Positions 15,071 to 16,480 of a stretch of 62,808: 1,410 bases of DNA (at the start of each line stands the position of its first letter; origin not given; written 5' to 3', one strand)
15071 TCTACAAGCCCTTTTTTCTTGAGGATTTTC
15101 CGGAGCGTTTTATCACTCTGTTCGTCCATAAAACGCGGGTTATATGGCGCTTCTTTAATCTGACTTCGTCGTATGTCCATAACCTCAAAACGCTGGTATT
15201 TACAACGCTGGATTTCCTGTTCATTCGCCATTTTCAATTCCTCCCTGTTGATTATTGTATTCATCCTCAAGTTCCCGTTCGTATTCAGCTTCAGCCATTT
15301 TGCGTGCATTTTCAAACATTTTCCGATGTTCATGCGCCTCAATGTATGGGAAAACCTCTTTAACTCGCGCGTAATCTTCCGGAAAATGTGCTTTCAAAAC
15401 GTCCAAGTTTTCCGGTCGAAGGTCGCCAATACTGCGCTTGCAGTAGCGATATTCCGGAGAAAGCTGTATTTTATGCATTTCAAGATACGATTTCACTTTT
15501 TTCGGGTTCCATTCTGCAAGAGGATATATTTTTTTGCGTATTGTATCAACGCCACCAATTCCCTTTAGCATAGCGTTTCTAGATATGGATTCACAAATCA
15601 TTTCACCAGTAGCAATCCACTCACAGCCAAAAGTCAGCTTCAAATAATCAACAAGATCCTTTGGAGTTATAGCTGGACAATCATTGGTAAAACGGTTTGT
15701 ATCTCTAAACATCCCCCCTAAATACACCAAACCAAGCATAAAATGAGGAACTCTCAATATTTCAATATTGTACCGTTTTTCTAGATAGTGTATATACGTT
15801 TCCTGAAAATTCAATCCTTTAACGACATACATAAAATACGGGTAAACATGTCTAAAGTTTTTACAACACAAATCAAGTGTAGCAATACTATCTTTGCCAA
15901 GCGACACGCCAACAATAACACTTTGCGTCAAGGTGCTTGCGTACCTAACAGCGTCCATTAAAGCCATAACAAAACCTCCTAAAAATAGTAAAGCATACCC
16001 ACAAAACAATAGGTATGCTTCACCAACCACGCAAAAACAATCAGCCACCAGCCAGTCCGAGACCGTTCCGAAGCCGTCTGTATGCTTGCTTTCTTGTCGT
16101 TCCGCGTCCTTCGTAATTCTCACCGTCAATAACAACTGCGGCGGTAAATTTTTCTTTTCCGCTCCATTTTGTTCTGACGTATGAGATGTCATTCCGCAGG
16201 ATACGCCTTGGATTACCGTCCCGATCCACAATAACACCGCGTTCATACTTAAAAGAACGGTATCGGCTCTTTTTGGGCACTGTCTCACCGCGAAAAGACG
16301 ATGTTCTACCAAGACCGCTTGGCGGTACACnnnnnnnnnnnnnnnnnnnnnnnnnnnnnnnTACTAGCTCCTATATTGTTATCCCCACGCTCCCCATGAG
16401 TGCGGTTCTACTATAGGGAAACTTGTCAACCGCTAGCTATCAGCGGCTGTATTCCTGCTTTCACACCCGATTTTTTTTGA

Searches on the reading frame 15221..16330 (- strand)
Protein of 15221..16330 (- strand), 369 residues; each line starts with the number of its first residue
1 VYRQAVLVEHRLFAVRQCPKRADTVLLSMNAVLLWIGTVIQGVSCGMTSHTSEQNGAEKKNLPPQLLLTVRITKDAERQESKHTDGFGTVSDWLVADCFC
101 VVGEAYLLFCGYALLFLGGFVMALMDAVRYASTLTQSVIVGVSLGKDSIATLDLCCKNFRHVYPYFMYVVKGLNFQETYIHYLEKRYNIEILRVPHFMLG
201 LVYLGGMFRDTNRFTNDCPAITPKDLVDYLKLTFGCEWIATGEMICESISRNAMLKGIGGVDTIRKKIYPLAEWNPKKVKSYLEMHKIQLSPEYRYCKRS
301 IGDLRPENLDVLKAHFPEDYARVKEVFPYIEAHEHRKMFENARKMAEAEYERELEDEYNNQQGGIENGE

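Call 50: search_protein_families(library=pfam, proteins=[window:15221-16330:-], max_evalue=0.001)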
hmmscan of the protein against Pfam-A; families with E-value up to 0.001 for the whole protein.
window:15221-16330:- (369 aa): 1 family
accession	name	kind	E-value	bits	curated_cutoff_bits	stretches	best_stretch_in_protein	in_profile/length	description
PF01507.26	PAPS_reduct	-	2.6e-12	47.5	22.5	1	139-193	3-56/175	Phosphoadenosine phosphosulfate reductase domain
